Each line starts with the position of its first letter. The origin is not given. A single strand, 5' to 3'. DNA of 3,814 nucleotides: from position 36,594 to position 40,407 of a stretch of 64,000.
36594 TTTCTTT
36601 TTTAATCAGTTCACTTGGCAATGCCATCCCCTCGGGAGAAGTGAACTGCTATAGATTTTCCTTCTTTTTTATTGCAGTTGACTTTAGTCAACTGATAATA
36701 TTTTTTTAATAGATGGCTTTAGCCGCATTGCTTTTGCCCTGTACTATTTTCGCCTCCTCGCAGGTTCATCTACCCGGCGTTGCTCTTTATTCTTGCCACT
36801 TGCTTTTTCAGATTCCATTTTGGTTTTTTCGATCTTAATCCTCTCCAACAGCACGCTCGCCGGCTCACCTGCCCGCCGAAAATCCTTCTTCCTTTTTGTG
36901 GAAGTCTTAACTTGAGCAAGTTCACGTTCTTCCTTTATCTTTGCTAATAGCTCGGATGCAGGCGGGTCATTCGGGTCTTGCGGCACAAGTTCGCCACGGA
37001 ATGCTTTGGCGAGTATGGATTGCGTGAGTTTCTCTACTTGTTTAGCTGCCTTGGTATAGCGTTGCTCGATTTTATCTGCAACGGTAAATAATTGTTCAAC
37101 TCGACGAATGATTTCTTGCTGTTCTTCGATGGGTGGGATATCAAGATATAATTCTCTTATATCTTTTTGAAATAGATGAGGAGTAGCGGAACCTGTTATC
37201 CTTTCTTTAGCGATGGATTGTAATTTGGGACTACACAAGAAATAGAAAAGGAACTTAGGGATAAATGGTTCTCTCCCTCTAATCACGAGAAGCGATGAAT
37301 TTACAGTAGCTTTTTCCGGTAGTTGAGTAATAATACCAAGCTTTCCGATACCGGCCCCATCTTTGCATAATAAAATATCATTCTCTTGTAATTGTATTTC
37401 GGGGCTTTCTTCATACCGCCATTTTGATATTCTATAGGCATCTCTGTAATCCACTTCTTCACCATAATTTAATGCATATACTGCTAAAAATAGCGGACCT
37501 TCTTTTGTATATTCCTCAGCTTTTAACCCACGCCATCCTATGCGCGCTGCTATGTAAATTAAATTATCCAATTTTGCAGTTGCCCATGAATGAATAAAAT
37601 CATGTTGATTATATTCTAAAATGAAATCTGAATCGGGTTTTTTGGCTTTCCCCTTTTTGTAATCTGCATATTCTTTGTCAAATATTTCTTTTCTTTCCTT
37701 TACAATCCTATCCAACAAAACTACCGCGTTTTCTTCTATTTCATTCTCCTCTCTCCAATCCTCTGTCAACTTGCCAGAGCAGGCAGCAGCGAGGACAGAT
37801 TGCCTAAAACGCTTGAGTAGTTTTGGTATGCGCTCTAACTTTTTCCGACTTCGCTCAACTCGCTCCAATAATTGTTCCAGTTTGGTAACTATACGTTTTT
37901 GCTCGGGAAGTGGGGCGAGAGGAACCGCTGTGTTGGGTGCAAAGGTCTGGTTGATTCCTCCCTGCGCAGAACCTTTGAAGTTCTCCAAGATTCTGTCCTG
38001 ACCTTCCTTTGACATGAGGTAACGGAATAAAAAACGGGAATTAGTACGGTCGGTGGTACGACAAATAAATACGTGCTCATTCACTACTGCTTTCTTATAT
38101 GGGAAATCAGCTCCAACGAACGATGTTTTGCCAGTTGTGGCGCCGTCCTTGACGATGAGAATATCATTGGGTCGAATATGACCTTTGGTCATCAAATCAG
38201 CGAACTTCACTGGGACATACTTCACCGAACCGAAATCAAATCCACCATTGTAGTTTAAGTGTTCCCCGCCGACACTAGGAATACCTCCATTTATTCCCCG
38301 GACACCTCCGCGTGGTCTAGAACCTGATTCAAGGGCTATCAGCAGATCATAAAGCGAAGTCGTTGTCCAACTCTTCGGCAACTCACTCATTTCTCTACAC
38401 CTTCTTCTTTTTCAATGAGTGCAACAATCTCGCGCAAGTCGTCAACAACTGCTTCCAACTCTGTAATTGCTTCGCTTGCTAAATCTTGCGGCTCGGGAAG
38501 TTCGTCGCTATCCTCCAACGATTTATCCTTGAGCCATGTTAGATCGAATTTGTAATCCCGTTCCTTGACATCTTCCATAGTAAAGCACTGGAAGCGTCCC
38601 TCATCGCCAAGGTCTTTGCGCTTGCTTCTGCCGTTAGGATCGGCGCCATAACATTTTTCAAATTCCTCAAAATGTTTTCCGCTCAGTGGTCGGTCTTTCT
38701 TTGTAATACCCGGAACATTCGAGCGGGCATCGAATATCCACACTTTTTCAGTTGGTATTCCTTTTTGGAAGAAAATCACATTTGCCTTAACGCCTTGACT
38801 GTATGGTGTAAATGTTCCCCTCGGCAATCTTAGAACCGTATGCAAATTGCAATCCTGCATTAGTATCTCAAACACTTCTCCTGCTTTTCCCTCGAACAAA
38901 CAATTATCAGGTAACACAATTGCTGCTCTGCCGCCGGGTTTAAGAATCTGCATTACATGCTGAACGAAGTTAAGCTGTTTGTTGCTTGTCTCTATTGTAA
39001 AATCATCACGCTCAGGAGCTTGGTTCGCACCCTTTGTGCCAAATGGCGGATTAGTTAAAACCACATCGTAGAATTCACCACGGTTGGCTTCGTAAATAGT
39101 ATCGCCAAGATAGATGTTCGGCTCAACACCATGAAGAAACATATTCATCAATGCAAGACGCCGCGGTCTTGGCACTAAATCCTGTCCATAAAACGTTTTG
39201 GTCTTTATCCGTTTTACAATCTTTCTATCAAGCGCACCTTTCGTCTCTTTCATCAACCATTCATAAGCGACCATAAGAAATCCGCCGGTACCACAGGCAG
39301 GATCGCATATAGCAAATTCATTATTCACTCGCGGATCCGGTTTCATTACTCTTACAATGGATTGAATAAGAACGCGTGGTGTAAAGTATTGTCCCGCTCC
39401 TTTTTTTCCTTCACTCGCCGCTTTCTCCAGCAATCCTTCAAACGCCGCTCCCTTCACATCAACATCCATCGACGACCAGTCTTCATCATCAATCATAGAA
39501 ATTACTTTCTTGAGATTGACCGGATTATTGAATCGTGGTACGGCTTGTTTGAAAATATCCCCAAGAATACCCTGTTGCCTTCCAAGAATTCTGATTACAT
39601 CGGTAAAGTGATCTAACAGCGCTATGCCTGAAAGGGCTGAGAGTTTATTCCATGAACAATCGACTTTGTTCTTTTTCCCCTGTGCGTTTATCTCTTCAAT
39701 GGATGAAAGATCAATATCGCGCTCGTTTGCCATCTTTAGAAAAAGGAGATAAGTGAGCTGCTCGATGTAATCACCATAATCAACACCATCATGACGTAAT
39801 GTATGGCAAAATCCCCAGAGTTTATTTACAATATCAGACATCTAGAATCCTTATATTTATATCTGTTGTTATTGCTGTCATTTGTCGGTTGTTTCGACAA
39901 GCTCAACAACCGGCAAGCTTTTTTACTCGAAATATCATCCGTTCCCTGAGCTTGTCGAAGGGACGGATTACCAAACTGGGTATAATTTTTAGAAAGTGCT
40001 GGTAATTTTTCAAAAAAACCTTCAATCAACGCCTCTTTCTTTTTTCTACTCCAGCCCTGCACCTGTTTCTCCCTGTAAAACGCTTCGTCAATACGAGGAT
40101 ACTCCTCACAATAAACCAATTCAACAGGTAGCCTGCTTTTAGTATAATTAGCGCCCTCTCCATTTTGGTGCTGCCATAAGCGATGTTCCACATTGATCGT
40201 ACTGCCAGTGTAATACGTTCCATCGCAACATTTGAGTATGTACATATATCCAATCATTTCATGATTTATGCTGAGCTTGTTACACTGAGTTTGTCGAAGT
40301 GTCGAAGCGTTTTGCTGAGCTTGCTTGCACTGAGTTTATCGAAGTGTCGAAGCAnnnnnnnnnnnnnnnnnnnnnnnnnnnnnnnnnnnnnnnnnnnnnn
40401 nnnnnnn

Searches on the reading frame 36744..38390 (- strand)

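Call 78: search_protein_families(library=pfam, proteins=[window:36744-38390:-], max_evalue=0.00001)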
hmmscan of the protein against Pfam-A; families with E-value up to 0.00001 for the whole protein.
window:36744-38390:- (548 aa): 1 family
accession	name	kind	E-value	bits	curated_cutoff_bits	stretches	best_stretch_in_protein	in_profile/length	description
PF01420.25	Methylase_S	-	5.8e-25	88.9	22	2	320-444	43-161/168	Type I restriction modification DNA specificity domain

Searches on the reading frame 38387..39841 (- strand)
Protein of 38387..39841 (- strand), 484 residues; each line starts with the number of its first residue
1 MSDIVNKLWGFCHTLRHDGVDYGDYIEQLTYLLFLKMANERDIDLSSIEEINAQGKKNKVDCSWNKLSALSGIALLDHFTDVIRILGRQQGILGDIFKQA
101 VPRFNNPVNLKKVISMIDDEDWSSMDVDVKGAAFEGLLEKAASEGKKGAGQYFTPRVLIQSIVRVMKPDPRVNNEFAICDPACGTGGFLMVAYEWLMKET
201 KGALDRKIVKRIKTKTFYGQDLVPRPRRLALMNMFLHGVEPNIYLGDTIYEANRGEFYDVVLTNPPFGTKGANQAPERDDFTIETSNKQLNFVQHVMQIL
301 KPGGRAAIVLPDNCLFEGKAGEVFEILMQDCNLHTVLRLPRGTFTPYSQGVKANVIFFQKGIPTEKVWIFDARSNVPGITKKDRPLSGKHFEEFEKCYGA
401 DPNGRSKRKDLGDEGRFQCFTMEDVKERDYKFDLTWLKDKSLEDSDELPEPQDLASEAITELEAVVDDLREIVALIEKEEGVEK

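Call 78: search_protein_families(library=pfam, proteins=[window:38387-39841:-], max_evalue=0.00001)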
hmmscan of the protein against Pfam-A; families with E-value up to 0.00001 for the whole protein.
window:38387-39841:- (484 aa): 5 families
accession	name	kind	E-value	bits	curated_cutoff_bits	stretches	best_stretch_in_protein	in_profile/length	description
PF02384.22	N6_Mtase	-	3.8e-63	214.1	20.4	1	127-434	3-299/311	N-6 DNA Methylase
PF12161.14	HsdM_N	-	3.1e-12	47.7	24.5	1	5-117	2-135/135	HsdM N-terminal domain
PF20473.4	MmeI_Mtase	-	6.3e-07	29.3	27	1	176-241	21-89/259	MmeI, DNA-methyltransferase domain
PF07669.17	Eco57I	-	5.8e-06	26.9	25.3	0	254-338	71-164/171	Eco57I restriction-modification methylase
PF01170.24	UPF0020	-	5.9e-06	26.5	22.3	0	171-317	25-173/197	RMKL-like, methyltransferase domain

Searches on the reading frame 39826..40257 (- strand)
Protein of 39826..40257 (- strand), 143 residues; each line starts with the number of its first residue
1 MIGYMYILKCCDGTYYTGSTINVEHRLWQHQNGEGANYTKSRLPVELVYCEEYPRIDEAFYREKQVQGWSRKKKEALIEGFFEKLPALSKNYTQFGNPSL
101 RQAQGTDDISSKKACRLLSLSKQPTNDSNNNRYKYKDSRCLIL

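Call 78: search_protein_families(library=pfam, proteins=[window:39826-40257:-], max_evalue=0.00001)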
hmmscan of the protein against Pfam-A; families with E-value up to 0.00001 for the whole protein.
window:39826-40257:- (143 aa): 1 family
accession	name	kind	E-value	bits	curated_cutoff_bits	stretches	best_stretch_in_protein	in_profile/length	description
PF01541.30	GIY-YIG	-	6.2e-16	58.9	22.6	1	3-74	2-76/78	GIY-YIG catalytic domain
